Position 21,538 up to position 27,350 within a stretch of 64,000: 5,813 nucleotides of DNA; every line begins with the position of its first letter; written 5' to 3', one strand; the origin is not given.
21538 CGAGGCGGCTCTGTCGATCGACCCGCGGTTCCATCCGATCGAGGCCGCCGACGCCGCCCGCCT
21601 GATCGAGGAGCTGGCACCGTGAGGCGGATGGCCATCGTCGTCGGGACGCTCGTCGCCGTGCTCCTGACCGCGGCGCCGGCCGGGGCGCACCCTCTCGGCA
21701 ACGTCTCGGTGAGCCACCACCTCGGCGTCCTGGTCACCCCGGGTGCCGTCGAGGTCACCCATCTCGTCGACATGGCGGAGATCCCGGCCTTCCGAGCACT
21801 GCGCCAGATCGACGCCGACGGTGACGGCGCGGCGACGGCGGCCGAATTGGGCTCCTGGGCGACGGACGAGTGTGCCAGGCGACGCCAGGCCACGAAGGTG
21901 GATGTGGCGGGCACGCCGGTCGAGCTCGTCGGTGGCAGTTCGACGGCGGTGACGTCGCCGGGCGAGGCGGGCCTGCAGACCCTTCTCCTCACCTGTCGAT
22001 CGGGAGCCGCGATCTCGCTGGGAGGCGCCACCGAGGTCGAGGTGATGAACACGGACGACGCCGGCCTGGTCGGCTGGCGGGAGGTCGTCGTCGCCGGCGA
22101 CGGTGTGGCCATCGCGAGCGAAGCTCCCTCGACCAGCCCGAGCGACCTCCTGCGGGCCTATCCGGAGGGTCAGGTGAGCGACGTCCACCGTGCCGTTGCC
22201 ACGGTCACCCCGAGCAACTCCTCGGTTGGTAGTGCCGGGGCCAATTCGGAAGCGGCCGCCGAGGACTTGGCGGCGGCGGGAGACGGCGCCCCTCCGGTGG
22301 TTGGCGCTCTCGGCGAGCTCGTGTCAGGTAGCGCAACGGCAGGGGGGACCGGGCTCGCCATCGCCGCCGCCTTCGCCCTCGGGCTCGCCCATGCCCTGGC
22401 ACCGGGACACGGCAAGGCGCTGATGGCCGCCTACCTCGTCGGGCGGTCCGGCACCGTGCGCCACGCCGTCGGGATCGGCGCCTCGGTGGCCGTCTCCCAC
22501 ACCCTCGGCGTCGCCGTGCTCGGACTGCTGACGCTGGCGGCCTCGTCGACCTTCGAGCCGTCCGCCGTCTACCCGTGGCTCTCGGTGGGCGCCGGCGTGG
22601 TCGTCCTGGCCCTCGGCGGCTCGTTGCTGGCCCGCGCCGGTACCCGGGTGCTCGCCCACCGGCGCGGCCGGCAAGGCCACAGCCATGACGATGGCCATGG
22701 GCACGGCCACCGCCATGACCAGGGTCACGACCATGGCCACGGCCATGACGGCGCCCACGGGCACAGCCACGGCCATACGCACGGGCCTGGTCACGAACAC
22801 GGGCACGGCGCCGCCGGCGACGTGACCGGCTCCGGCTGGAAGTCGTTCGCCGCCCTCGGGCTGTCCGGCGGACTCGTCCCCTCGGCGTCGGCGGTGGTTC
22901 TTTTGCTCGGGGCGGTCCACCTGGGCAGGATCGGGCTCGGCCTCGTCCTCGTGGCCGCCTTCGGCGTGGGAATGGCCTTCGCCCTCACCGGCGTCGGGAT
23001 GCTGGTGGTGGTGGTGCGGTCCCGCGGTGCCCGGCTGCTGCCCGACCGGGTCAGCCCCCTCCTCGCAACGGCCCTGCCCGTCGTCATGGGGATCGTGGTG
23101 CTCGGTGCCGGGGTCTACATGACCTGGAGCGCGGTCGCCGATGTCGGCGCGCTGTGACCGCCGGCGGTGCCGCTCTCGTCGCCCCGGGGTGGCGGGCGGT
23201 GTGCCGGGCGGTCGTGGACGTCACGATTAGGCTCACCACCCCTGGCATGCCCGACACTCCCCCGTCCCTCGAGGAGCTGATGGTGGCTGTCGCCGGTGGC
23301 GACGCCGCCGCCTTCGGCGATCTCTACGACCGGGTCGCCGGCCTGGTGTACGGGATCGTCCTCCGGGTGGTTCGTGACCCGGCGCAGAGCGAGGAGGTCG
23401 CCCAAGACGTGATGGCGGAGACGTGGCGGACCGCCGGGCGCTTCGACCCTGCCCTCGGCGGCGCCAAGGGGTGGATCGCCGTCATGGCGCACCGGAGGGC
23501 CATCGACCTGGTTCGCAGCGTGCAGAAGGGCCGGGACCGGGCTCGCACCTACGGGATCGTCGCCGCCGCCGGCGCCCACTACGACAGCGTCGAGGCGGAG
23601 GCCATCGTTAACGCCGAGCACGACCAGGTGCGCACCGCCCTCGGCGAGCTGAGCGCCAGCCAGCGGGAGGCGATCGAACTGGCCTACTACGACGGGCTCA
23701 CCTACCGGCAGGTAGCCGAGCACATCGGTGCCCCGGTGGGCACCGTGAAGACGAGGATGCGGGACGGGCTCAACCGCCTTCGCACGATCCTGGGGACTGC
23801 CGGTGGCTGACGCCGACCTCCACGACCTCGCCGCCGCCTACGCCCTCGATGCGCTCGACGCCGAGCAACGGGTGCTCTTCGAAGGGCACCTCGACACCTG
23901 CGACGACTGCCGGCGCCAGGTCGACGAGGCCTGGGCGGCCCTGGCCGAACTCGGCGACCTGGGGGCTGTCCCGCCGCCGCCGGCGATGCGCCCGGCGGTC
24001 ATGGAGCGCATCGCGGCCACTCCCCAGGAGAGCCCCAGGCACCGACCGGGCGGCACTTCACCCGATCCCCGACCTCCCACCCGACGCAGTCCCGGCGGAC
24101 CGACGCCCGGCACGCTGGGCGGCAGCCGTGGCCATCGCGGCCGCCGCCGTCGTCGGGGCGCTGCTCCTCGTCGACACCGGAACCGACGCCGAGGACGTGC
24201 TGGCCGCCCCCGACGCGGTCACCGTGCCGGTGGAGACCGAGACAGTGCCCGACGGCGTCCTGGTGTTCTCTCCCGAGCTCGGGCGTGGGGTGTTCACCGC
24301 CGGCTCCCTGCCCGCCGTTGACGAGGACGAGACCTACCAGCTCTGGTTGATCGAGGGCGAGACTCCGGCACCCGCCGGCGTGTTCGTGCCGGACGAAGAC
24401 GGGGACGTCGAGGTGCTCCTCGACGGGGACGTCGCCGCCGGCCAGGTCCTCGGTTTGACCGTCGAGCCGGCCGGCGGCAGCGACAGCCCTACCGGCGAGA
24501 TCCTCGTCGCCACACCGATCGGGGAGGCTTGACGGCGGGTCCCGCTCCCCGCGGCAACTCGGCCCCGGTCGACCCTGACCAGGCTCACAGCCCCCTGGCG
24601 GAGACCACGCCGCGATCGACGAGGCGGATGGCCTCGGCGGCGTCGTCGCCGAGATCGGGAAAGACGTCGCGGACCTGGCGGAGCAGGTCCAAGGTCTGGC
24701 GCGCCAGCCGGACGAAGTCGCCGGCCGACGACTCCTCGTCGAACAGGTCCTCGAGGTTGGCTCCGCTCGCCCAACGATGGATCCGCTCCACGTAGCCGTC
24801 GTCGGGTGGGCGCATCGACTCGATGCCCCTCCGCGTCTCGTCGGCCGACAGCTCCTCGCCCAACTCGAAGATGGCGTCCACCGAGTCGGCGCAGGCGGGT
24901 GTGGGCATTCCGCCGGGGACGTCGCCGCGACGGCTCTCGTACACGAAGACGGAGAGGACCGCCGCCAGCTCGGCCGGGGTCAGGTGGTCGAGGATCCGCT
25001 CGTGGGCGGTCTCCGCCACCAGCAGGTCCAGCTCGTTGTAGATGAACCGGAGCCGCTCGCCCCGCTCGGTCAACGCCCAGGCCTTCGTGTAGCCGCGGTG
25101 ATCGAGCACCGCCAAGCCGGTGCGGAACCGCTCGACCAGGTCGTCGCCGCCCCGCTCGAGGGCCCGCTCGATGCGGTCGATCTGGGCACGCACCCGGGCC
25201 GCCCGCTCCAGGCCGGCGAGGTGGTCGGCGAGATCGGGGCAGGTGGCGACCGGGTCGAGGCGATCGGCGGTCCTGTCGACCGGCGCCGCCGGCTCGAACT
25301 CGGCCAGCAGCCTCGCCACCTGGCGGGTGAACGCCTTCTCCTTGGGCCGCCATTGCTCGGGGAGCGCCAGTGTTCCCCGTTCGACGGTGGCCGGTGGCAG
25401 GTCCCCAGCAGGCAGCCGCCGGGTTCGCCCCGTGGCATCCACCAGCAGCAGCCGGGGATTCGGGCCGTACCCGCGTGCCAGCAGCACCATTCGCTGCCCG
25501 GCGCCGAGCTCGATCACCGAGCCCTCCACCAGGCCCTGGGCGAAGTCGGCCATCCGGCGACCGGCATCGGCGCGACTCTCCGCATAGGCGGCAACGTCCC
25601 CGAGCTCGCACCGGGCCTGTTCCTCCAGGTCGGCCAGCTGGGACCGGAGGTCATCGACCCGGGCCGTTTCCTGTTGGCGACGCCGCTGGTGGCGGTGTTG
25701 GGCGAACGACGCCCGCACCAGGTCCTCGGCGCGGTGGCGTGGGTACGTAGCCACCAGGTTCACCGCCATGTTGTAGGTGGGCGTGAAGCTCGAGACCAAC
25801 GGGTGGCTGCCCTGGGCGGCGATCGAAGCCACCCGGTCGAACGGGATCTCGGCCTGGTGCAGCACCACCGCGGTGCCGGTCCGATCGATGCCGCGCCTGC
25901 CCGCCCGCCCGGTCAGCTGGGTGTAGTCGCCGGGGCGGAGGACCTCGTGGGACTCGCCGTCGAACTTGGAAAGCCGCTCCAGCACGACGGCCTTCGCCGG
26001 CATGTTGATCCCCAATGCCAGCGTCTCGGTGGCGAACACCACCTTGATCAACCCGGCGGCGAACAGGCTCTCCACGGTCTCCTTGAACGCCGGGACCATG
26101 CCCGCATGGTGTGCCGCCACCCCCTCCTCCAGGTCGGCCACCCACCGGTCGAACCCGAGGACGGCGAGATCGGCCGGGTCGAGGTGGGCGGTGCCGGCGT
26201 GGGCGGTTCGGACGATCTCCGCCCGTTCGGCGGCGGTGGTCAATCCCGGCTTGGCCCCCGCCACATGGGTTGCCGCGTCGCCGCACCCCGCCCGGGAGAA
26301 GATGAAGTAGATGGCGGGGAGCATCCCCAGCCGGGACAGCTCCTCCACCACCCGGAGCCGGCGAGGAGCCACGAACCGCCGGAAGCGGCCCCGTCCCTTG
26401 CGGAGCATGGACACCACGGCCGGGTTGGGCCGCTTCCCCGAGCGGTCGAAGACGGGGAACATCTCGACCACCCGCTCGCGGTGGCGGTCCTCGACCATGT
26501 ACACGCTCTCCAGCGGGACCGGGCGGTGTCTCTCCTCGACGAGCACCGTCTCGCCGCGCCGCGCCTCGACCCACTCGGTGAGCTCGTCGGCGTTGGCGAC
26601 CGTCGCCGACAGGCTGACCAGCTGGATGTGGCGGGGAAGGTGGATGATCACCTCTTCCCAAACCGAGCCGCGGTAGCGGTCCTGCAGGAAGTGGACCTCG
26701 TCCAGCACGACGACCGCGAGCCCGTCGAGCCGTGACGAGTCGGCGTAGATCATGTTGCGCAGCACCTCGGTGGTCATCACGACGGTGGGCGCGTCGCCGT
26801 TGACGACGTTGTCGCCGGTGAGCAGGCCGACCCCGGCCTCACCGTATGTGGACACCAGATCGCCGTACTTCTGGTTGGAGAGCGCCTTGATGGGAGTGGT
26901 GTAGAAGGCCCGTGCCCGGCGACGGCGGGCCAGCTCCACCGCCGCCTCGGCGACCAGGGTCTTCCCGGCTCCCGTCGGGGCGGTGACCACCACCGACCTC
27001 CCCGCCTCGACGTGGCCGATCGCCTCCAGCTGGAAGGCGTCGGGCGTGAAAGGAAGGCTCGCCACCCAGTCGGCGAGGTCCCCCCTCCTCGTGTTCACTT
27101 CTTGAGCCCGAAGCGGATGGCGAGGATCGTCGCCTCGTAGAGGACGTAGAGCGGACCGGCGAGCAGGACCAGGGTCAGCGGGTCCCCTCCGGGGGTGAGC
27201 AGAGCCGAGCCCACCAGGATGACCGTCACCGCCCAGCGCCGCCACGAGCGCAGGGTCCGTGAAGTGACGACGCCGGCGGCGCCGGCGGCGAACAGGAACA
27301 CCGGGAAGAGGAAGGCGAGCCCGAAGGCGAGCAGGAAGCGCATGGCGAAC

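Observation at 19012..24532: Self-contained SigK/RskA operon that looks like a metal-loading system for a secreted DUF4331 protein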

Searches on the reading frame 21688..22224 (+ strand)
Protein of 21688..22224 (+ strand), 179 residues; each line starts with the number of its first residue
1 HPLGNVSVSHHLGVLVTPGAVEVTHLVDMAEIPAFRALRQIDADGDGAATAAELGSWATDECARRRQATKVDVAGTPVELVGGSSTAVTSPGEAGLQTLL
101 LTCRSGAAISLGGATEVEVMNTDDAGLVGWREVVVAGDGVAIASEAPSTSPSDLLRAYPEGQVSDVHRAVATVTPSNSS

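Call 43: search_solved_structures(query=window:21688-22224:+, max_evalue=10, show_alignments=2)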
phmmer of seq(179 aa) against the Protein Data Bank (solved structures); distinct sequences matched with E-value up to 10: 107 (the best 60 are shown).
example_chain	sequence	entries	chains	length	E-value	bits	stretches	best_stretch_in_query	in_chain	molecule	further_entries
6o20_F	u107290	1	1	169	0.01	18.9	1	10-57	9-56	Calmodulin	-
9el6_C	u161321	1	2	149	0.032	17.3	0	35-59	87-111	Calmodulin-1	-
2k0j_A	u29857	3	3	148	0.037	17.1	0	36-56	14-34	calmodulin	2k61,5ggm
6daf_A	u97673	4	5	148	0.045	16.8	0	36-56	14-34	Calmodulin-1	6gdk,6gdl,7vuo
9kui_C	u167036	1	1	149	0.047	16.8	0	36-56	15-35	Calmodulin-1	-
6hcs_A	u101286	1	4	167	0.053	16.6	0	36-57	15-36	Calmodulin-1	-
4e53_A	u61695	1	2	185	0.062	16.4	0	32-57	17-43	Calmodulin, Linker, IQ motif of Neuromodulin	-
1ahr_A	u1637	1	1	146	0.071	16.2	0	36-56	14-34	CALMODULIN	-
8zlw_N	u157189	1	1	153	0.073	16.1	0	32-57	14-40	Calmodulin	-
5wsu_A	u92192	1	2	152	0.076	16.1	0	32-56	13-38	Calmodulin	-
1y6w_A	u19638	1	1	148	0.076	16.1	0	36-57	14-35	Calmodulin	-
1mxe_A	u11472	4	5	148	0.077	16.1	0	36-56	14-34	Calmodulin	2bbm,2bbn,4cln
8zlx_B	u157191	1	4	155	0.079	16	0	31-56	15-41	Calmodulin (CaM)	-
2bkh_B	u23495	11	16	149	0.08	16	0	36-56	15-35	CALMODULIN | AT15141p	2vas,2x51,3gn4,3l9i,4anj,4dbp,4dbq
1ooj_A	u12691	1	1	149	0.082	16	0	36-56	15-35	Calmodulin CMD-1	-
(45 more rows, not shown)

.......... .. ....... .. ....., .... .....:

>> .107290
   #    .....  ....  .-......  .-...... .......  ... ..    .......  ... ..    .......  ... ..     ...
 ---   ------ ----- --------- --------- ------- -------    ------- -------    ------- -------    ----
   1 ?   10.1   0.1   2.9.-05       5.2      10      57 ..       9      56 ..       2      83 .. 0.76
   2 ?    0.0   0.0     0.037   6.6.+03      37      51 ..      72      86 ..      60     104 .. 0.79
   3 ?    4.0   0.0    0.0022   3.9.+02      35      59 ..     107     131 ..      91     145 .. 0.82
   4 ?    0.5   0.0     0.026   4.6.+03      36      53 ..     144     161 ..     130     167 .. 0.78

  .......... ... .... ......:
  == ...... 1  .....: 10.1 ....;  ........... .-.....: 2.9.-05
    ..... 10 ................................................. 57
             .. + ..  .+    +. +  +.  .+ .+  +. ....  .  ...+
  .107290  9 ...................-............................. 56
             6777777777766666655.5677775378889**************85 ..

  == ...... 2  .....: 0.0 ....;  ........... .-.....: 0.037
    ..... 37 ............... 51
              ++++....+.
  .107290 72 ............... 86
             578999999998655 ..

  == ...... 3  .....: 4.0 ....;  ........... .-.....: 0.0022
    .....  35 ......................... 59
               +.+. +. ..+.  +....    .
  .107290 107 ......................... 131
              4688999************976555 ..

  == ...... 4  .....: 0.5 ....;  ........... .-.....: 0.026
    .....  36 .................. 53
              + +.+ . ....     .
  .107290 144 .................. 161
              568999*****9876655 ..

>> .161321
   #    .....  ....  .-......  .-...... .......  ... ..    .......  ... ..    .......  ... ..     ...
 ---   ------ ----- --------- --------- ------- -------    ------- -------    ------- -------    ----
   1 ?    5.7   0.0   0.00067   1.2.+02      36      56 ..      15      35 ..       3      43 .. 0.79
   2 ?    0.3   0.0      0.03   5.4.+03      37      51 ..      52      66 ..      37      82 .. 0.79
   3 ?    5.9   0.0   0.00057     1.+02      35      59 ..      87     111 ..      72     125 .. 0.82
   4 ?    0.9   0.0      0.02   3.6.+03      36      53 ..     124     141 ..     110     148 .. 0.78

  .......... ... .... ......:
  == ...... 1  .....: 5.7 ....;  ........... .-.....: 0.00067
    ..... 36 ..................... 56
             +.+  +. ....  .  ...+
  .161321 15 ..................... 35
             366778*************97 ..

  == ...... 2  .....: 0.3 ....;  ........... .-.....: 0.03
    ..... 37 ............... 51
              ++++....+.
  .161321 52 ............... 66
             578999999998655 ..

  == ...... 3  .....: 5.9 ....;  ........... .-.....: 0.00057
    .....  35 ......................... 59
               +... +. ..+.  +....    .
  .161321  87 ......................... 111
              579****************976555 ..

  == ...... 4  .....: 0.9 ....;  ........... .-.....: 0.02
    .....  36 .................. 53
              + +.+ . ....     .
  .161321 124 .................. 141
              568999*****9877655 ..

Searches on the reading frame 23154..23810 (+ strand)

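Call 7: search_protein_families(library=pfam, proteins=[window:23154-23810:+], max_evalue=0.01)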
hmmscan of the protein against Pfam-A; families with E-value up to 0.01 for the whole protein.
window:23154-23810:+ (218 aa): 5 families
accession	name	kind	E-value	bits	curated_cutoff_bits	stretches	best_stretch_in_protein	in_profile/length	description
PF04542.20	Sigma70_r2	-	2.4e-14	53.3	24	1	57-124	1-69/71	Sigma-70 region 2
PF08281.18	Sigma70_r4_2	-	4.5e-14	52.3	25.7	1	157-209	2-54/54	Sigma-70, region 4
PF04545.22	Sigma70_r4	-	5.6e-13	48.6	24.1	1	162-210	1-49/50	Sigma-70, region 4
PF13936.12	HTH_38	-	0.00069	19.7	27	1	166-199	5-38/44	Helix-turn-helix domain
PF07638.17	Sigma70_ECF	-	0.002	18.5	21.1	0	157-202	127-172/185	ECF sigma factor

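Call 8: search_protein_families(library=ncbifam, proteins=[window:23154-23810:+], max_evalue=0.01)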
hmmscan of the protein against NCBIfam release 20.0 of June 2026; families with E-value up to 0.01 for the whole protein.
window:23154-23810:+ (218 aa): 83 families (the best 25 are shown)
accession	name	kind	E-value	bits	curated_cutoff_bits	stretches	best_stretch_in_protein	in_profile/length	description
NF007228.0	PRK09646.1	subfamily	1.9e-69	233.2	226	1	33-215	11-192/194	ECF RNA polymerase sigma factor SigK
NF009172.0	PRK12519.1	subfamily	3.5e-41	140.9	222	1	38-214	15-190/194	RNA polymerase sigma factor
NF009186.0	PRK12534.1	equivalog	3.3e-30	105.3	267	1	41-213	14-185/187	RNA polymerase sigma factor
NF009189.0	PRK12537.1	equivalog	9.9e-29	100.1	261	1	40-213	11-181/182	RNA polymerase sigma factor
NF009167.0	PRK12514.1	equivalog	1.4e-27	96.8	265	1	38-213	6-178/180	RNA polymerase sigma factor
NF010500.0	PRK13919.1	subfamily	7e-27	94.8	226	1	39-213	10-183/186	putative RNA polymerase sigma E protein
NF009166.1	PRK12513.1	equivalog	3.3e-26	92.2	206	1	38-214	8-187/193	RNA polymerase sigma factor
NF007227.0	PRK09645.1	subfamily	1.5e-24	86.8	202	1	46-214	7-171/177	sigma-70 family RNA polymerase sigma factor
TIGR02937.1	sigma70-ECF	superfamily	2.7e-24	85.7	42.9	1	53-212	2-164/165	sigma-70 family RNA polymerase sigma factor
NF009168.0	PRK12515.1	subfamily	1.5e-23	83.3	236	1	40-217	10-183/189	RNA polymerase sigma factor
NF004113.0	PRK05602.1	equivalog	2.4e-22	79.6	208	1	40-213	33-201/211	RNA polymerase sigma factor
NF009178.0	PRK12526.1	equivalog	2.6e-20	72.9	301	1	37-214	27-207/211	RNA polymerase sigma factor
NF008890.0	PRK11924.1-3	equivalog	7e-20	71.3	284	1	38-213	24-201/205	RNA polymerase sigma factor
TIGR02985.1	Sig70_bacteroi1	subfamily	7.1e-20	71.8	126.4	1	53-212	2-161/162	RNA polymerase sigma-70 factor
TIGR02983.1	SigE-fam_strep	subfamily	7.1e-20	71.5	141.55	1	51-213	5-158/162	SigE family RNA polymerase sigma factor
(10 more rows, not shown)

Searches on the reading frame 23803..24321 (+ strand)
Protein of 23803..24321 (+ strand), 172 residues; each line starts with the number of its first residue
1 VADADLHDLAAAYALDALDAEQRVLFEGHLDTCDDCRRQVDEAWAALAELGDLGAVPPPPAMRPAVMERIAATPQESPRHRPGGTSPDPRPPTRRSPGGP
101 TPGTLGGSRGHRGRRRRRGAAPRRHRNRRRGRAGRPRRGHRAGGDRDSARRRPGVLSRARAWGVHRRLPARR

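Call 7: search_protein_families(library=pfam, proteins=[window:23803-24321:+], max_evalue=0.01)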
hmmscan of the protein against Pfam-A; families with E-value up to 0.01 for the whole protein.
window:23803-24321:+ (172 aa): 2 families
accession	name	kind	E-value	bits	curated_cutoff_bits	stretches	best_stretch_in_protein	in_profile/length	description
PF22618.1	RskA_N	-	8.9e-07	29.4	27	1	6-39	1-34/48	Anti-sigma-K factor RskA, N-terminal domain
PF13490.11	zf-HC2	-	2.8e-06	27.8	22.2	1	6-37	4-35/35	Putative zinc-finger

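Call 8: search_protein_families(library=ncbifam, proteins=[window:23803-24321:+], max_evalue=0.01)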
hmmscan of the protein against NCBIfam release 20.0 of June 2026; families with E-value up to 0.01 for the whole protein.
window:23803-24321:+ (172 aa): 5 families
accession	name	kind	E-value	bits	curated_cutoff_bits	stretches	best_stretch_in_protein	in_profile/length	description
NF052375.1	antisigma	equivalog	7.4e-21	75.1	100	1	9-94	1-83/217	anti-sigma factor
TIGR02451.1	anti_sig_ChrR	subfamily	4.7e-06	26.6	124.5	1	8-87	6-82/216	ChrR family anti-sigma-E factor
NF010501.0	PRK13920.1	subfamily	7.8e-05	22.4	225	1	5-77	3-76/213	putative anti-sigmaE protein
NF040983.1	BimA_second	exception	0.0016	17.4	600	1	54-105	87-138/381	trimeric autotransporter actin-nucleating factor BimA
TIGR03988.1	antisig_RsrA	equivalog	0.0026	17.8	62.5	1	14-42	13-41/77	mycothiol system anti-sigma-R factor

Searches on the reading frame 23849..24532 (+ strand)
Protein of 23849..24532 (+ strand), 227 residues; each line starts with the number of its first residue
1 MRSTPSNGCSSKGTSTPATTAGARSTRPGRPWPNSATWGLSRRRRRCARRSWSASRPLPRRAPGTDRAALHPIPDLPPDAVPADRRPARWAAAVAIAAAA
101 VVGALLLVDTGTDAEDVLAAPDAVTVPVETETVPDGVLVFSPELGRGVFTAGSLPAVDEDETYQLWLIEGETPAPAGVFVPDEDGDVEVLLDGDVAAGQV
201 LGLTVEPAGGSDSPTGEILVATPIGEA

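Call 7: search_protein_families(library=pfam, proteins=[window:23849-24532:+], max_evalue=0.01)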
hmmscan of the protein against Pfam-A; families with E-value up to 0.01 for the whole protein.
window:23849-24532:+ (227 aa): 1 family
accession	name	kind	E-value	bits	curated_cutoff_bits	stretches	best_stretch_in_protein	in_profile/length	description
PF10099.14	RskA_C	-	1.3e-23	84.2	29.4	1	91-218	2-135/135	Anti-sigma-K factor rskA, C-terminal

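Call 8: search_protein_families(library=ncbifam, proteins=[window:23849-24532:+], max_evalue=0.01)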
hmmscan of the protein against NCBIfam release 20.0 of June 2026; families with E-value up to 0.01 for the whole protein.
window:23849-24532:+ (227 aa): 2 families
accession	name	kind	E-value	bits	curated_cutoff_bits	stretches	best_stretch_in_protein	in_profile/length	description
NF052375.1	antisigma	equivalog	2.6e-29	102.8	100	1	68-217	60-216/217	anti-sigma factor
NF010501.0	PRK13920.1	subfamily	7.8e-07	29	225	1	95-221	93-210/213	putative anti-sigmaE protein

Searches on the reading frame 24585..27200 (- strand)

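Call 72: search_protein_families(library=ncbifam, proteins=[window:24585-27200:-], max_evalue=0.00001)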
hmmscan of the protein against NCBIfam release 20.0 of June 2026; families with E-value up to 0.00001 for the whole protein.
window:24585-27200:- (871 aa): 9 families
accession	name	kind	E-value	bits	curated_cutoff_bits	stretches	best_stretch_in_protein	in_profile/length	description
NF002654.0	PRK02362.1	equivalog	1.1e-47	162.9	887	1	64-451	36-397/739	ATP-dependent DNA helicase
NF040935.1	helicase_Hel308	equivalog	3.4e-45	154.4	1200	2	66-245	41-220/704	ATP-dependent DNA helicase Hel308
NF002251.0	PRK01172.1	equivalog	5.8e-42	143.8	891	2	56-237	26-210/674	ATP-dependent DNA helicase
NF001308.0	PRK00254.1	equivalog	1.1e-38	132.9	1216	2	63-231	35-204/720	ATP-dependent DNA helicase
TIGR04121.1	DEXH_lig_assoc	equivalog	3.2e-24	84.7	850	1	42-233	3-219/804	ligase-associated DNA damage response DEXH box helicase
NF010338.0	PRK13767.1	equivalog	6.3e-11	41.2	849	0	51-109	34-99/877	ATP-dependent helicase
TIGR03817.1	DECH_helic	hypoth_equivalog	4.7e-09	35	874.1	0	54-118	38-104/742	helicase/secretion neighborhood putative DEAH-box helicase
TIGR01587.1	cas3_core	equivalog_domain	3.3e-08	33.1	102.45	0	70-128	2-62/358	CRISPR-associated helicase Cas3'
TIGR00614.1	recQ_fam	subfamily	4.1e-06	25.8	219.8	0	361-440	253-324/470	RecQ family ATP-dependent DNA helicase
